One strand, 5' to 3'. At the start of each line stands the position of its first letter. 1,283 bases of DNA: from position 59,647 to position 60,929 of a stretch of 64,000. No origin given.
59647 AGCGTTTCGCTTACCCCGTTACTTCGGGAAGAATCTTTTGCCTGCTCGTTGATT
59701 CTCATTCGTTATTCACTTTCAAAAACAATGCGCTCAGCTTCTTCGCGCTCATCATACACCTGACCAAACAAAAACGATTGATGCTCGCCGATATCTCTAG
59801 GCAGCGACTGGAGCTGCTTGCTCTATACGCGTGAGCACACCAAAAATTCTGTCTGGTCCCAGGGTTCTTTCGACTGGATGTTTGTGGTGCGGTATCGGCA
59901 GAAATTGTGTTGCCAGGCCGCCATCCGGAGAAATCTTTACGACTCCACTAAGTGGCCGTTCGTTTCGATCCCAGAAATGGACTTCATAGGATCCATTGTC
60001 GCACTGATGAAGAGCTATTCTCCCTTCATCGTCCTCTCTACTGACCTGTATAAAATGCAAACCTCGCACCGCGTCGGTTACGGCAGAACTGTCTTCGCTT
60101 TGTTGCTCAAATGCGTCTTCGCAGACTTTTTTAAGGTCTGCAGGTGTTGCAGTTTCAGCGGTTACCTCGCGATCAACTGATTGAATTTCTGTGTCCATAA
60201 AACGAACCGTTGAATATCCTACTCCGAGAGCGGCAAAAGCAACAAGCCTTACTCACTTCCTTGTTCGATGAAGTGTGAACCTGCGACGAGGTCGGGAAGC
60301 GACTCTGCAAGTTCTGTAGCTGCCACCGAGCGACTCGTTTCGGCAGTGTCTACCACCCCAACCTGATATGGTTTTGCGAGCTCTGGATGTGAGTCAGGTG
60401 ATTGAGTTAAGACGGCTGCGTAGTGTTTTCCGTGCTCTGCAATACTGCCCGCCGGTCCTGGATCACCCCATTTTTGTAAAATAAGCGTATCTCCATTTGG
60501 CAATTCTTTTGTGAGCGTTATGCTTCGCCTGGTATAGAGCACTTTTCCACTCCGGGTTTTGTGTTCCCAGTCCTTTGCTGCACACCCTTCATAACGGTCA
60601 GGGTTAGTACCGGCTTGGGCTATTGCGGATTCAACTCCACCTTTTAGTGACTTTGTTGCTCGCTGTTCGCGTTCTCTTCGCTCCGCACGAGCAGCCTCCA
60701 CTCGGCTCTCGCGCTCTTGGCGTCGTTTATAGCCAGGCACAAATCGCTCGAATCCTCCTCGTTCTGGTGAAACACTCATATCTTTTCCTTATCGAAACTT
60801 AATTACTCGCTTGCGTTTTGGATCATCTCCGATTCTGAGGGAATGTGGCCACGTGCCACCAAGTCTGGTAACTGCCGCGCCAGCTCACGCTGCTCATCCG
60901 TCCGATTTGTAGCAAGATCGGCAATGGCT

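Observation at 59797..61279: Cluster of three small unknown proteins including a tandem paralog pair with conserved KWG...LPDLVA-x-x-H motifs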

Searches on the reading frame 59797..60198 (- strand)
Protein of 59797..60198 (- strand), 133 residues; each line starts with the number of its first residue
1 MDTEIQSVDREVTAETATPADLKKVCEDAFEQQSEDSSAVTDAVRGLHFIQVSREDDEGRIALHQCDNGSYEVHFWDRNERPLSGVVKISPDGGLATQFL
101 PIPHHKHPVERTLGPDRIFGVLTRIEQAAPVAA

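Call 5: search_protein_families(library=pfam, proteins=[window:59797-60198:-], max_evalue=1)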
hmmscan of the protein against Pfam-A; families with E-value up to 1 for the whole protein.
window:59797-60198:- (133 aa): 0 families

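Call 6: search_protein_families(library=ncbifam, proteins=[window:59797-60198:-], max_evalue=1)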
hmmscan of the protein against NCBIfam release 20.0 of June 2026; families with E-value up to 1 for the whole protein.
window:59797-60198:- (133 aa): 0 families

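Call 11: search_protein_families(library=padloc, proteins=[window:59797-60198:-], max_evalue=1)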
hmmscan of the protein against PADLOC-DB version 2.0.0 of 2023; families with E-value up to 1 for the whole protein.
window:59797-60198:- (133 aa): 0 families

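Call 12: search_protein_families(library=phrogs, proteins=[window:59797-60198:-], max_evalue=1)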
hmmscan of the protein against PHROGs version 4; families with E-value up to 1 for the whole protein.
window:59797-60198:- (133 aa): 0 families

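Call 18: find_homologous_proteins(query=window:59797-60198:-, max_evalue=0.001)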
Query window:59797-60198:- (133 aa): 1 proteins with E <= 0.001 among 12 candidates.
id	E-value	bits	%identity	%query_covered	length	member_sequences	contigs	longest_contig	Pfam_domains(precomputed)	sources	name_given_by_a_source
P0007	2.0e-83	295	100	100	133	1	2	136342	-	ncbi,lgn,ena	-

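Call 44: find_encoding_contigs(protein=P0007, flank=10000)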
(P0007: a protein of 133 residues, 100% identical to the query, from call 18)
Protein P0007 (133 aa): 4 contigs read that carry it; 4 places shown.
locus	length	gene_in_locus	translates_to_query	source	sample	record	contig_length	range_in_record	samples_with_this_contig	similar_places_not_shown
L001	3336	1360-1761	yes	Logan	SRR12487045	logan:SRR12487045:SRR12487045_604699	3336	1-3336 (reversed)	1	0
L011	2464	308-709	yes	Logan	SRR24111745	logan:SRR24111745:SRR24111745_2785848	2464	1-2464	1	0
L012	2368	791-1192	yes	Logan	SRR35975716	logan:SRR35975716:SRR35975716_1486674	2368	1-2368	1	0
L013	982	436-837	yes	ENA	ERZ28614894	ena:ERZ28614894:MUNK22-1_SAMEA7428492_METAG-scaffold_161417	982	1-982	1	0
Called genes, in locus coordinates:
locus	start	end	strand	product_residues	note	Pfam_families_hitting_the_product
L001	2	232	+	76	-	?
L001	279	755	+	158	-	-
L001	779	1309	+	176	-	-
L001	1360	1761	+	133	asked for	-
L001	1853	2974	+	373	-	PF00348:polyprenyl_synt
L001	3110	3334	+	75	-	?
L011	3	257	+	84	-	?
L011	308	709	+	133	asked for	-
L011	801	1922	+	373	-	PF00348:polyprenyl_synt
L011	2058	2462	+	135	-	?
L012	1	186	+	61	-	?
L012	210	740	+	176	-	-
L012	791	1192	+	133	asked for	-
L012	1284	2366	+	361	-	?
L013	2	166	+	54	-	?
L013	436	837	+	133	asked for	-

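Call 59: predict_structure(protein=window:59797-60198:-)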
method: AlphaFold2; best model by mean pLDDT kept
length: 133 residues; sequences in the alignment: 1
mean_pLDDT: 40.0   pTM: 0.33
mean pLDDT of the five models: 40.0, 37.4, 37.1, 36.5, 35.6
residues with pLDDT >= 90: 0; 70-90: 0; 50-70: 26; < 50: 107
segments of 3 or more residues with pLDDT < 50: 1-23, 29-59, 84-86, 88-133
pLDDT, mean of each block of 10 residues (from residue 1): 30 38 49 41 35 42 51 57 50 39 30 30 30 30
secondary structure, 60 per line:
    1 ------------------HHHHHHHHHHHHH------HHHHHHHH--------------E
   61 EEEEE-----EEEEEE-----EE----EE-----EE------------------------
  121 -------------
elements in order: H19-31 H38-45 E60-65 E71-76

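Call 62: find_homologous_proteins(query=A4, max_evalue=0.01)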
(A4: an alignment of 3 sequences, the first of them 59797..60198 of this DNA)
Query A4 (3 sequences) (133 aa, profile of the alignment): 3 proteins with E <= 0.01 among 997 candidates.
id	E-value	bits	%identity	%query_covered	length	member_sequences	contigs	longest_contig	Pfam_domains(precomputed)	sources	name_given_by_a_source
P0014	8.3e-81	286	65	100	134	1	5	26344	-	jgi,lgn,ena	jgi:hypothetical protein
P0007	8.0e-77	273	100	100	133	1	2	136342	-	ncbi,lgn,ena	-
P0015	1.0e-74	267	67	100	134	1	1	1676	-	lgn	-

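Call 63: find_encoding_contigs(protein=P0014, flank=10000, max_places=6)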
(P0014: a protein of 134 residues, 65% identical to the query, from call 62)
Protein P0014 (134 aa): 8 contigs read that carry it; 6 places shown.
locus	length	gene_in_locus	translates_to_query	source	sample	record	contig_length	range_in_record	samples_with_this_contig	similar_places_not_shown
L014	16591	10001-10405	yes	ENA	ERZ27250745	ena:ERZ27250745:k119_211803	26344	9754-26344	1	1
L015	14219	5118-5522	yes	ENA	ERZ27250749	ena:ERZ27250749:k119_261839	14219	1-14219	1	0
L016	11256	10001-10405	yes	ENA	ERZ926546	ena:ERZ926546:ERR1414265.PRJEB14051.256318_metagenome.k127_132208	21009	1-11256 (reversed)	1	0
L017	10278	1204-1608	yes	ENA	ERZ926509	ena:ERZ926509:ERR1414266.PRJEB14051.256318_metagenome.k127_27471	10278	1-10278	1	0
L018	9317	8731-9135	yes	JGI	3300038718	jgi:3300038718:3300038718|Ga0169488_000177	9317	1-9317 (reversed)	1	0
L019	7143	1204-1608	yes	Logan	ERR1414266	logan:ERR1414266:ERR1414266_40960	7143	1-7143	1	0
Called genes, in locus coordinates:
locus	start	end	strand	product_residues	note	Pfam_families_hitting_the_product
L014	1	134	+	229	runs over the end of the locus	PF00005:ABC_tran, PF02463:SMC_N (faint), PF13175:AAA_15 (faint), PF13304:AAA_21 (faint)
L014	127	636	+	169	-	PF18914:DUF5666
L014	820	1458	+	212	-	PF00485:PRK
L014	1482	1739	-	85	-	PF12674:Zn_ribbon_2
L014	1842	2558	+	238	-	PF04794:YdjC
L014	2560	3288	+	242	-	-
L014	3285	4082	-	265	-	PF13489:Methyltransf_23 (weak), PF08241:Methyltransf_11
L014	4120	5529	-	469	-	PF01943:Polysacc_synt, PF13440:Polysacc_synt_3, PF03023:MurJ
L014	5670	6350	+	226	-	PF13539:Peptidase_M15_4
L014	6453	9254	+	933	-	PF00690:Cation_ATPase_N, PF00122:E1-E2_ATPase, PF00702:Hydrolase, PF13246:Cation_ATPase, PF00689:Cation_ATPase_C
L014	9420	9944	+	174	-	-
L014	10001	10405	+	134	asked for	-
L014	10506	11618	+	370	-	PF00348:polyprenyl_synt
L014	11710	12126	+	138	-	PF08570:DUF1761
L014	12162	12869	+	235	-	PF03575:Peptidase_S51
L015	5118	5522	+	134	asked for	-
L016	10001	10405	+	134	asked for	-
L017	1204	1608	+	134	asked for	-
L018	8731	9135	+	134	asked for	-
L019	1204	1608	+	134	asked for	-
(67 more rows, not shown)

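Call 64: find_encoding_contigs(protein=P0015, flank=10000)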
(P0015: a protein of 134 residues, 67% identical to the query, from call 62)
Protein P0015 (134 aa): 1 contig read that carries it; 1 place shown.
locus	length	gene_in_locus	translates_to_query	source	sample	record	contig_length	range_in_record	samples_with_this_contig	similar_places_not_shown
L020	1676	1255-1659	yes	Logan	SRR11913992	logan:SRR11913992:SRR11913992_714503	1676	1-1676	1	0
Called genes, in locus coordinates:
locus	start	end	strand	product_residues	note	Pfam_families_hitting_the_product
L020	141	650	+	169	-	-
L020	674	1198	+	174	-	-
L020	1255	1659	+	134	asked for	-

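Call 75: search_protein_families(library=pfam, alignment_id=A4, max_evalue=10)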
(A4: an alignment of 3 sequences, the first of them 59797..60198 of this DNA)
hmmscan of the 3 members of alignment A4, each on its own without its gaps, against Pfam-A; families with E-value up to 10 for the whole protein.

A. member 1, window:59797-60198:- (133 aa): 0 families

B. families by the number of members that match (of 3 scanned): 0 families

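Call 76: search_solved_structures(query=A4, max_evalue=10, show_alignments=1)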
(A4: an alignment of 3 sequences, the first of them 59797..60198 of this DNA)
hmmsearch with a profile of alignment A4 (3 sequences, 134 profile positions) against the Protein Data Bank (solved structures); distinct sequences matched with E-value up to 10: 1.
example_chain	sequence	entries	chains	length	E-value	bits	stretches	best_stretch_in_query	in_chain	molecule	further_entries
8v3b_a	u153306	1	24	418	0.56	13.3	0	14-44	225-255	O43_129_+4 component B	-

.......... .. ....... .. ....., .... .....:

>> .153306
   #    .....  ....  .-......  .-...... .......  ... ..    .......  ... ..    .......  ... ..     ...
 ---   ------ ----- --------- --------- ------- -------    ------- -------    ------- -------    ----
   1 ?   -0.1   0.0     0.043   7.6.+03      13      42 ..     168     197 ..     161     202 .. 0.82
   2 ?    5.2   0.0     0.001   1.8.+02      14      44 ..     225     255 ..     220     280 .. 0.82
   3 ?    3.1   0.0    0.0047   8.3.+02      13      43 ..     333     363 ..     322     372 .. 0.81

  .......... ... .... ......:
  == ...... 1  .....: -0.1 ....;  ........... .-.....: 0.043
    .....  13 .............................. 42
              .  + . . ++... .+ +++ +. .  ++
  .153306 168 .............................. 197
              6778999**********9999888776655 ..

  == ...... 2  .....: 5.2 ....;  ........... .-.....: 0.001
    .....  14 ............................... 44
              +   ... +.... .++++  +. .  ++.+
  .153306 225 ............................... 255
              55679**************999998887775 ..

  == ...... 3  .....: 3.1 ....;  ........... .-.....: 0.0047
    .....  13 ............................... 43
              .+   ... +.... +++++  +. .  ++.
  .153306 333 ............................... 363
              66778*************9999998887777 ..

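Call 79: find_related_loci(query=A4, collection=viral_contigs, flank=5000)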
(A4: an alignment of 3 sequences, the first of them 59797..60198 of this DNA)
Query A4 (133 aa) in viral_contigs; peptide patterns used: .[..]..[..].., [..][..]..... (x = any residue, [..] = any of these).
85 stretches matched a pattern, but none encodes a relative of the query by tblastn (E <= 1e-3).

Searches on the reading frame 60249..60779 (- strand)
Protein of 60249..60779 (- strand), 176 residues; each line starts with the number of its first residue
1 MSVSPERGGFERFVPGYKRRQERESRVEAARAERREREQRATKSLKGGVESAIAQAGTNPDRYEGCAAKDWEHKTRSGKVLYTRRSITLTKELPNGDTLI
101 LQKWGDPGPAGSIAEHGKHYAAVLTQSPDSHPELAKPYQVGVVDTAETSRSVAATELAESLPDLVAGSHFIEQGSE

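Call 5: search_protein_families(library=pfam, proteins=[window:60249-60779:-], max_evalue=1)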
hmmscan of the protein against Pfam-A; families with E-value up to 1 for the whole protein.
window:60249-60779:- (176 aa): 1 family
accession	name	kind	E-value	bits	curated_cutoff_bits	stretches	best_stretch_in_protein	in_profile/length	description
PF01796.24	OB_ChsH2_C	-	0.088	13.2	27.1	1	121-150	12-41/65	ChsH2, C-terminal OB-fold domain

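Call 6: search_protein_families(library=ncbifam, proteins=[window:60249-60779:-], max_evalue=1)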
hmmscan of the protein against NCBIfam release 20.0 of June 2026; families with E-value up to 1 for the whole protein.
window:60249-60779:- (176 aa): 0 families

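Call 11: search_protein_families(library=padloc, proteins=[window:60249-60779:-], max_evalue=1)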
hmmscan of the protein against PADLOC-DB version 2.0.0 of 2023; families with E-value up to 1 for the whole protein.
window:60249-60779:- (176 aa): 0 families

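Call 12: search_protein_families(library=phrogs, proteins=[window:60249-60779:-], max_evalue=1)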
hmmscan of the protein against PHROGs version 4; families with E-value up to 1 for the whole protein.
window:60249-60779:- (176 aa): 3 families
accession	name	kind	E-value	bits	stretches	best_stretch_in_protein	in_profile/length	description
phrog_3489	-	unknown function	0.0034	18.4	0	25-70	67-112/125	-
phrog_34203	-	unknown function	0.03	14.9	0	69-76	18-25/41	-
phrog_3874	-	other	0.34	11.8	1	17-73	53-108/190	transglycosylase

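Call 70: search_dna_similar(query=window:60249-60779:-, collection=phages, mode=protein, max_evalue=0.01)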
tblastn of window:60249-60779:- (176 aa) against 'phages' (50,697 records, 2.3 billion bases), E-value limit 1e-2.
No match.

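Call 71: search_dna_similar(query=window:60249-60779:-, collection=plasmids, mode=protein, max_evalue=0.01)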
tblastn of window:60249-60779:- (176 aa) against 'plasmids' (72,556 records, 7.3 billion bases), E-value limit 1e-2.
No match.
